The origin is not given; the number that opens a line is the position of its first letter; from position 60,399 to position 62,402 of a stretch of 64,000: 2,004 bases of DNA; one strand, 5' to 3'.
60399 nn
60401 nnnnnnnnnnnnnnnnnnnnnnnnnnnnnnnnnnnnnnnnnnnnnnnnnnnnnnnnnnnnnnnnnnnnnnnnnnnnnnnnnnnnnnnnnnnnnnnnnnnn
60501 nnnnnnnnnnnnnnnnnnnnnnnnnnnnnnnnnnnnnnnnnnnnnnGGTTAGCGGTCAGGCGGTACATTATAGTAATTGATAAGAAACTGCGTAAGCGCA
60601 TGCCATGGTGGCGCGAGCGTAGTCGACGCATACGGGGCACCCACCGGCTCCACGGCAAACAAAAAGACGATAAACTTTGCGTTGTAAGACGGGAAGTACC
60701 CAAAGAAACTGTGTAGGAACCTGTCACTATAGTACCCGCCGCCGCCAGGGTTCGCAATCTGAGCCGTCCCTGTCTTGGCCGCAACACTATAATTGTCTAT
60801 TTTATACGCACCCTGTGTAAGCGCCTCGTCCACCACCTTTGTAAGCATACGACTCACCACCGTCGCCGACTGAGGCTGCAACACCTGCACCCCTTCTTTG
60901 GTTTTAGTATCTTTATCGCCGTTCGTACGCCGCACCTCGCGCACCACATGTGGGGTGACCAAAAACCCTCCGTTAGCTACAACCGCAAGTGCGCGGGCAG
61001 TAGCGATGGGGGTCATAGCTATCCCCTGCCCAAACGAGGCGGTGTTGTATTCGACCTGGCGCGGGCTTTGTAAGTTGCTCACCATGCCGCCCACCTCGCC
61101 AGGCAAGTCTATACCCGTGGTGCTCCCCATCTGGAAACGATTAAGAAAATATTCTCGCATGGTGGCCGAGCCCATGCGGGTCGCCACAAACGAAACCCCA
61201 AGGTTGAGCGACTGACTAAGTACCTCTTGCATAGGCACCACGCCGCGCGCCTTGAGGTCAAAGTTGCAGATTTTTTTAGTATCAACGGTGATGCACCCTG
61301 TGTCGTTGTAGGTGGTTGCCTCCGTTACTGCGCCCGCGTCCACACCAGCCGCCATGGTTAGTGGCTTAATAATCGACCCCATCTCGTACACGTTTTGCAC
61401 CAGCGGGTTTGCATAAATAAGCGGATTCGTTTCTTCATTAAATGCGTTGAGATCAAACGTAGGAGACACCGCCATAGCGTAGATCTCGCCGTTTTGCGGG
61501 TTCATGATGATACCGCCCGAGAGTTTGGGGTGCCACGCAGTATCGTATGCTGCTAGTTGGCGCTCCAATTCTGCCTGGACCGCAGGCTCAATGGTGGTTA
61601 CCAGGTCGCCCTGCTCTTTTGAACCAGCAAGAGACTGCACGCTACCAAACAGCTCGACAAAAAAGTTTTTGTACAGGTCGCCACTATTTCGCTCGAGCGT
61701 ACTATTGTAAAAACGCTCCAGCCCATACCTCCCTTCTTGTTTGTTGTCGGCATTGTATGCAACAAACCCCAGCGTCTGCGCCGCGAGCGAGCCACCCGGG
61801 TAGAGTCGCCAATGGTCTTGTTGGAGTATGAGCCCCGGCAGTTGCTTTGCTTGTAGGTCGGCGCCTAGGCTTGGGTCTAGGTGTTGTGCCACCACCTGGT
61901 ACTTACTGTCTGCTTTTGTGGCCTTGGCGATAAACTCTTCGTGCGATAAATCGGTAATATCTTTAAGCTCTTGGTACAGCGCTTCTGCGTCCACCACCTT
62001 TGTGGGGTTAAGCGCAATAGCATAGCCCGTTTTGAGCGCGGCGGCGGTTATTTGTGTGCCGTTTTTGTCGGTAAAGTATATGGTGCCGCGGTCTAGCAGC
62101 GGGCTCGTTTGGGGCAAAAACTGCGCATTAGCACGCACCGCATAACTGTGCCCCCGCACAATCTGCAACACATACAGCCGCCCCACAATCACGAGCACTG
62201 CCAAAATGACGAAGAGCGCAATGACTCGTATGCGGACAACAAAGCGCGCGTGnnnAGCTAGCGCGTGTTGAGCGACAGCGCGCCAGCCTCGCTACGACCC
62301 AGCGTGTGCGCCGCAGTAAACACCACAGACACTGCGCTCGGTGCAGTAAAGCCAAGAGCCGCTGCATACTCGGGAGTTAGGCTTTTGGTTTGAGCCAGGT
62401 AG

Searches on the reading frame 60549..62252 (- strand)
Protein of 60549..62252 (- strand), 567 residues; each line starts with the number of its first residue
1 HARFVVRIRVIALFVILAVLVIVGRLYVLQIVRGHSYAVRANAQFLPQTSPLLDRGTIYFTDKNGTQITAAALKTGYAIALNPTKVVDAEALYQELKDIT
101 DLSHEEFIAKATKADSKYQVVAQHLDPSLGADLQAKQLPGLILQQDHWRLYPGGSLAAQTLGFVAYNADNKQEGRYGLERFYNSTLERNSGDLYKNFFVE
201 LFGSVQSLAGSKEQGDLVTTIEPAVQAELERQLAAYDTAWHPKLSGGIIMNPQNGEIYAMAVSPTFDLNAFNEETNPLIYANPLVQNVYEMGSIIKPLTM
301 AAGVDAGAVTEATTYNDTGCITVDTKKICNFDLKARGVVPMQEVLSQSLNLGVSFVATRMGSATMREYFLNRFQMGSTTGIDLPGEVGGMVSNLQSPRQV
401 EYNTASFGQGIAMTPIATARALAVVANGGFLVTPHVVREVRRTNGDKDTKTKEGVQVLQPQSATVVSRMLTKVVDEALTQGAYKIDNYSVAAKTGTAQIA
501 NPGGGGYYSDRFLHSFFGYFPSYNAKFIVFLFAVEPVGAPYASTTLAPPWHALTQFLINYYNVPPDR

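Call 77: search_protein_families(library=pfam, proteins=[window:60549-62252:-], max_evalue=0.0001)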
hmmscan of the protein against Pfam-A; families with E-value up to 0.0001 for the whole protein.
window:60549-62252:- (567 aa): 2 families
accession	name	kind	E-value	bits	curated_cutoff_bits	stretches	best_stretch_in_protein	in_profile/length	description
PF00905.27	Transpeptidase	-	5.9e-62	210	22.1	1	248-531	4-276/299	Penicillin binding protein transpeptidase domain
PF03717.20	PBP_dimer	-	1.4e-08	35.8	24.4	1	55-187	6-159/180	Penicillin-binding Protein dimerisation domain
